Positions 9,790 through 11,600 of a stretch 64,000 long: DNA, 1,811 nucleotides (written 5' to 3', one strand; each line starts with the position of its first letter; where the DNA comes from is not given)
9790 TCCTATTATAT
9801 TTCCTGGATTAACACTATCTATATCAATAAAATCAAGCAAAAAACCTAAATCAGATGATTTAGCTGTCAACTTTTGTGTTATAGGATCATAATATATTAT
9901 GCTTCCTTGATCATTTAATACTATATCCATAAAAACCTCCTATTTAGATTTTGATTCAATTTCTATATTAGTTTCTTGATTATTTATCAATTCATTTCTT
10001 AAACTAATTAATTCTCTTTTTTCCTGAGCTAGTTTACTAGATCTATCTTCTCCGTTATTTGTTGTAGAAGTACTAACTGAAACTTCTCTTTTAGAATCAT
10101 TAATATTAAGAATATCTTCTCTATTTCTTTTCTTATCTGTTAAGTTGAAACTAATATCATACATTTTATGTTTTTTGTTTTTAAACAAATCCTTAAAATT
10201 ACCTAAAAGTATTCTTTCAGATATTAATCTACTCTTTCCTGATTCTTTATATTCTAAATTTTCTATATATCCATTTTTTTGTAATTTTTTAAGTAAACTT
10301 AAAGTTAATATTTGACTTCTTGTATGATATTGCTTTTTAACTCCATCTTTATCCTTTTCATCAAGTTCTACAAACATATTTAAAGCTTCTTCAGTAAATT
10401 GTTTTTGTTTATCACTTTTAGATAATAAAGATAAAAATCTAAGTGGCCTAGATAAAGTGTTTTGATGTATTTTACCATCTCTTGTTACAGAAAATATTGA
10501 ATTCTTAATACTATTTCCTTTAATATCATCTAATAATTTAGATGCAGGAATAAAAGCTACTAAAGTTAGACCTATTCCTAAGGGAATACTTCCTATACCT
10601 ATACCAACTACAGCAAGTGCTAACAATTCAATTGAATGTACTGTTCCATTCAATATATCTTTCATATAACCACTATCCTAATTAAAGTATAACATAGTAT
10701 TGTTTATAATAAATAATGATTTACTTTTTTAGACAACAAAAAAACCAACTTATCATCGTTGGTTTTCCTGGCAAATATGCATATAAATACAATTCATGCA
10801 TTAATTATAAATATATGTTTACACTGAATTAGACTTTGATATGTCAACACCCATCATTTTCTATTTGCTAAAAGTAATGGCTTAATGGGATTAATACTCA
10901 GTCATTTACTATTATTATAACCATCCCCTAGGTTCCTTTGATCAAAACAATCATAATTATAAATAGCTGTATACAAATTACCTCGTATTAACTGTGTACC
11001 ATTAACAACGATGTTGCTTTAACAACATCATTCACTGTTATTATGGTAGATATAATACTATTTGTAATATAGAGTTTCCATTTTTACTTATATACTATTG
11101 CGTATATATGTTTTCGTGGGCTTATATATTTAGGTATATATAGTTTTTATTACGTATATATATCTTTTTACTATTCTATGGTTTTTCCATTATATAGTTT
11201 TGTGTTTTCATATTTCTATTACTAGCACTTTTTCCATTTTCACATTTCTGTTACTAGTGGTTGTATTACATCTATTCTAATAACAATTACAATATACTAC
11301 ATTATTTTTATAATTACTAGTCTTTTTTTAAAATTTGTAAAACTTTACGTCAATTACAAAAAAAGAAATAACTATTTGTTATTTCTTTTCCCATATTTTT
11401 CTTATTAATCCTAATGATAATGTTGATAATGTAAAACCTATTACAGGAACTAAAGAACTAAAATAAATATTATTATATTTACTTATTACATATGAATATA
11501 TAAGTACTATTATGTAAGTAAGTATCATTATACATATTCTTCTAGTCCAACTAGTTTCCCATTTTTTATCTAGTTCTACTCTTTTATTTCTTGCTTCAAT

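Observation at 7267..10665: Two-gene operon: small 2-TM protein plus 887-aa RdrB-like adenosine/AMP-deaminase-fold protein (candidate defence or nucleotide-editing module lacking an RdrA-type ATPase)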

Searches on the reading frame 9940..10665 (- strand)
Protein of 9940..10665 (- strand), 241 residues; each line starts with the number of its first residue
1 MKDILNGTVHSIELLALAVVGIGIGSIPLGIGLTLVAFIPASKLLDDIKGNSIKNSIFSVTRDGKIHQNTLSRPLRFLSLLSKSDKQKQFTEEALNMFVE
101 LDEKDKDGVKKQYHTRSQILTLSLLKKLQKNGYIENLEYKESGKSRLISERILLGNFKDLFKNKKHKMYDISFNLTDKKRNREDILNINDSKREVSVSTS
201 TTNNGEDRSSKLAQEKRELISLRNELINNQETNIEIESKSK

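Call 3: search_protein_families(library=pfam, proteins=[window:9940-10665:-], max_evalue=1)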
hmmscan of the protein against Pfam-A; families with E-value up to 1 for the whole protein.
window:9940-10665:- (241 aa): 1 family
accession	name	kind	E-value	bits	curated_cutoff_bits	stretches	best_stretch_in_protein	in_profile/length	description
PF04862.18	DUF642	-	0.12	12.5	27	1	160-222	71-134/157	Protein of unknown function (DUF642)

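Call 4: search_protein_families(library=padloc, proteins=[window:9940-10665:-], max_evalue=1)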
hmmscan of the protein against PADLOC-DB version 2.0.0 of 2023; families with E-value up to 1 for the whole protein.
window:9940-10665:- (241 aa): 0 families

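Call 5: search_protein_families(library=ncbifam, proteins=[window:9940-10665:-], max_evalue=1)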
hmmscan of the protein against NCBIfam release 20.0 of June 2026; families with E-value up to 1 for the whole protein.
window:9940-10665:- (241 aa): 2 families
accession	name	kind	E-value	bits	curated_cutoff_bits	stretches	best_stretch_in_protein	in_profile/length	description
NF003115.0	PRK04034.1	equivalog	0.0069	16.1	126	1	96-148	9-61/130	30S ribosomal protein S8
NF053684.1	esterase_mleBCA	exception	0.092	11.9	570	1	3-46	214-257/281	BCA family alpha/beta fold macrolide esterase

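Call 7: search_protein_families(library=phrogs, proteins=[window:9940-10665:-], max_evalue=1)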
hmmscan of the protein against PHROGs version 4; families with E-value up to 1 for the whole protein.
window:9940-10665:- (241 aa): 1 family
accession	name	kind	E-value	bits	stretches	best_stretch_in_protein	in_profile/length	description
phrog_3220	-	unknown function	0.24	12.7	1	204-239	20-55/74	-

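Call 17: find_homologous_proteins(query=window:9940-10665:-, max_evalue=0.01)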
Query window:9940-10665:- (241 aa): 10 proteins with E <= 0.01 among 1226 candidates.
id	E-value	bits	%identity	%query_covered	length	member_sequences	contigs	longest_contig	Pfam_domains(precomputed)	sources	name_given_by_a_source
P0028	4.7e-144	495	100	100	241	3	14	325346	-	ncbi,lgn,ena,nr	ncbi:MAG: hypothetical protein IKQ35_04665 [Bacilli bacterium]|nr:hypothetical protein [Bacilli bact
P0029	1.2e-85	305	62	99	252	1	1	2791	-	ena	-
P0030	2.6e-78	281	63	83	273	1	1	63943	-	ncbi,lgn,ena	-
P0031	4.2e-75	270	62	85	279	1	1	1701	-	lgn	-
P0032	3.4e-73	264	60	85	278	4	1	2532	-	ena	-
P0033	8.2e-59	217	50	92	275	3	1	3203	-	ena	-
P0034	6.0e-58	214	53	83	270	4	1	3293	-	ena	-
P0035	4.4e-52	195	50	84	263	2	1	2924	-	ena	-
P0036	2.1e-47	180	51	78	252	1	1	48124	-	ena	-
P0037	2.2e-47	180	48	85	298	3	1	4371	-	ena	-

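Call 19: find_encoding_contigs(protein=P0030, flank=10000, max_places=2)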
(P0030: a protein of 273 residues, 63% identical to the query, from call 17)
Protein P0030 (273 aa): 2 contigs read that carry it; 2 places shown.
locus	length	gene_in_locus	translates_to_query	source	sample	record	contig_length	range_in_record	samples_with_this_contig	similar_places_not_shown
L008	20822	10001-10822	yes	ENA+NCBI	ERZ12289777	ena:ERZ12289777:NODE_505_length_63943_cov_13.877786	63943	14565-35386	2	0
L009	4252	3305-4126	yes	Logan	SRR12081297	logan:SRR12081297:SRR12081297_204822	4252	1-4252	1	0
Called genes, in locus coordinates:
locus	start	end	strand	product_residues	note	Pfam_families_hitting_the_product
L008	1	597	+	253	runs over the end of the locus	PF06750:A24_N_bact, PF01478:Peptidase_A24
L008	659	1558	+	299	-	PF01695:IstB_IS21, PF00308:Bac_DnaA (weak), PF00004:AAA (weak)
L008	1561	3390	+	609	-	PF00773:RNB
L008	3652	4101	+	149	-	-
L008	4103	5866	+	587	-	PF07973:tRNA_SAD, PF00587:tRNA-synt_2b, PF03129:HGTP_anticodon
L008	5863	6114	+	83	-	-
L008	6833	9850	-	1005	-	PF01443:Viral_helicase1 (faint), PF13086:AAA_11, PF13245:AAA_19 (faint), PF13604:AAA_30 (faint), PF13087:AAA_12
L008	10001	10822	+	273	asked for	-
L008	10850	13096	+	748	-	PF01757:Acyl_transf_3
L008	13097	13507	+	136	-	-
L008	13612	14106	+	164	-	PF02381:MraZ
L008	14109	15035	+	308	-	PF01795:Methyltransf_5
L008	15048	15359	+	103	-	-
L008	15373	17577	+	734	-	PF03717:PBP_dimer, PF00905:Transpeptidase, PF03793:PASTA (weak)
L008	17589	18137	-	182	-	PF01327:Pep_deformylase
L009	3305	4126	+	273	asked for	-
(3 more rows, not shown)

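Call 20: find_encoding_contigs(protein=P0036, flank=10000, max_places=2)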
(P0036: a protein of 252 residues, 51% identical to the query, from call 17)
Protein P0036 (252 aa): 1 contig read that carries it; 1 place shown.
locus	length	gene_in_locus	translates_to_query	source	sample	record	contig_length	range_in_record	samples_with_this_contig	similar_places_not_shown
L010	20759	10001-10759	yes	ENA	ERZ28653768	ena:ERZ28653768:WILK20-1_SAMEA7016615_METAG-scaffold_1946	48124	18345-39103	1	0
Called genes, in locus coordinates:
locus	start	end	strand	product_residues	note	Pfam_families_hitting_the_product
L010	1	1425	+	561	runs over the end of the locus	PF03572:Peptidase_S41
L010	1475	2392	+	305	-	PF01966:HD (weak)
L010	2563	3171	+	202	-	-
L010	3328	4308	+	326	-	PF00005:ABC_tran, PF13304:AAA_21 (weak)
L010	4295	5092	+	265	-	-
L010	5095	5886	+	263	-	PF06182:ABC2_membrane_6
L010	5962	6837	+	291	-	-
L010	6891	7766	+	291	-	PF00005:ABC_tran, PF13304:AAA_21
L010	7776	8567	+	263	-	PF12679:ABC2_membrane_2, PF12730:ABC2_membrane_4, PF10920:DUF2705 (weak), PF13346:ABC2_membrane_5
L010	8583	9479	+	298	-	PF05448:AXE1 (faint), PF01738:DLH, PF00326:Peptidase_S9 (weak)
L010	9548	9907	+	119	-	-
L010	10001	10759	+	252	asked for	-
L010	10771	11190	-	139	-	-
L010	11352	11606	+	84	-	-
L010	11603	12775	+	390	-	-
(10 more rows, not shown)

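Call 34: find_encoding_contigs(protein=P0037, flank=5000, max_places=2)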
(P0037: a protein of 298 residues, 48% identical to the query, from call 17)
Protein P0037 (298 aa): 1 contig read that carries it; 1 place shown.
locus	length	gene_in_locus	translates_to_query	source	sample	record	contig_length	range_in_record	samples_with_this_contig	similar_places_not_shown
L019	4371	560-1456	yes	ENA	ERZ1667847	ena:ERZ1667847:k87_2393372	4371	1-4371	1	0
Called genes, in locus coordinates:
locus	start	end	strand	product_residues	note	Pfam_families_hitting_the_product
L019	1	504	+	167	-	?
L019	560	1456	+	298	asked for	-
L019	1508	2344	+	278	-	PF02557:VanY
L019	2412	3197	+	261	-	-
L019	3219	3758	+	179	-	PF00156:Pribosyltran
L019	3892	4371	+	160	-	?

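Call 35: find_encoding_contigs(protein=P0029, flank=5000, max_places=2)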
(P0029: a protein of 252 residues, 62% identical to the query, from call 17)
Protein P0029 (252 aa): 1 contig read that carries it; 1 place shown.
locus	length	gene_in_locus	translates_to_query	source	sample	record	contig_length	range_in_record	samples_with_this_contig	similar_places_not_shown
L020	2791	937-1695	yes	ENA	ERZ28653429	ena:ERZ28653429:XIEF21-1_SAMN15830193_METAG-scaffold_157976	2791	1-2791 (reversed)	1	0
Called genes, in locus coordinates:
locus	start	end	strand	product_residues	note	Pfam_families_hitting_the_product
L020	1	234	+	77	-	?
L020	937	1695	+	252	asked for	-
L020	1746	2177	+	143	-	PF01757:Acyl_transf_3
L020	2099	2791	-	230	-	?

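Call 55: predict_structure(alignment_id=A2)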
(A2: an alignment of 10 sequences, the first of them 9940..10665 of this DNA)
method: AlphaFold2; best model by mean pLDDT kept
length: 241 residues; sequences in the alignment: 10
mean_pLDDT: 63.8   pTM: 0.52
mean pLDDT of the five models: 63.8, 63.2, 60.6, 54.5, 49.1
residues with pLDDT >= 90: 9; 70-90: 85; 50-70: 79; < 50: 68
segments of 3 or more residues with pLDDT < 50: 1-9, 21-23, 25-50, 191-208, 230-241
pLDDT, mean of each block of 10 residues (from residue 1): 44 53 46 46 45 63 71 62 71 78 81 84 83 88 78 65 77 86 68 37 44 64 61 39 33
secondary structure, 60 per line:
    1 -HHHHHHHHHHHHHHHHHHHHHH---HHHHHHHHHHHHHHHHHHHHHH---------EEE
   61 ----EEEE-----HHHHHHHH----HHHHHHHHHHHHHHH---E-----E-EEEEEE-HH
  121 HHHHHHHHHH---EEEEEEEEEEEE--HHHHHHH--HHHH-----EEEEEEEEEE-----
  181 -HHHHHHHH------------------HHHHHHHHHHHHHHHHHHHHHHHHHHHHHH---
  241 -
elements in order: H2-23 H27-48 E58-60 E65-68 H74-81 H86-100 E112-117 H119-130 E134-145 H148-154 H157-160 E166-175 H182-189 H208-237

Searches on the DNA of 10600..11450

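Call 40: search_rna_families(source=window, start=10600, end=11450, threshold=evalue, max_evalue=1)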
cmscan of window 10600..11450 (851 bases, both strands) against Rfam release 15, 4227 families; matches with E-value up to 1: 0.
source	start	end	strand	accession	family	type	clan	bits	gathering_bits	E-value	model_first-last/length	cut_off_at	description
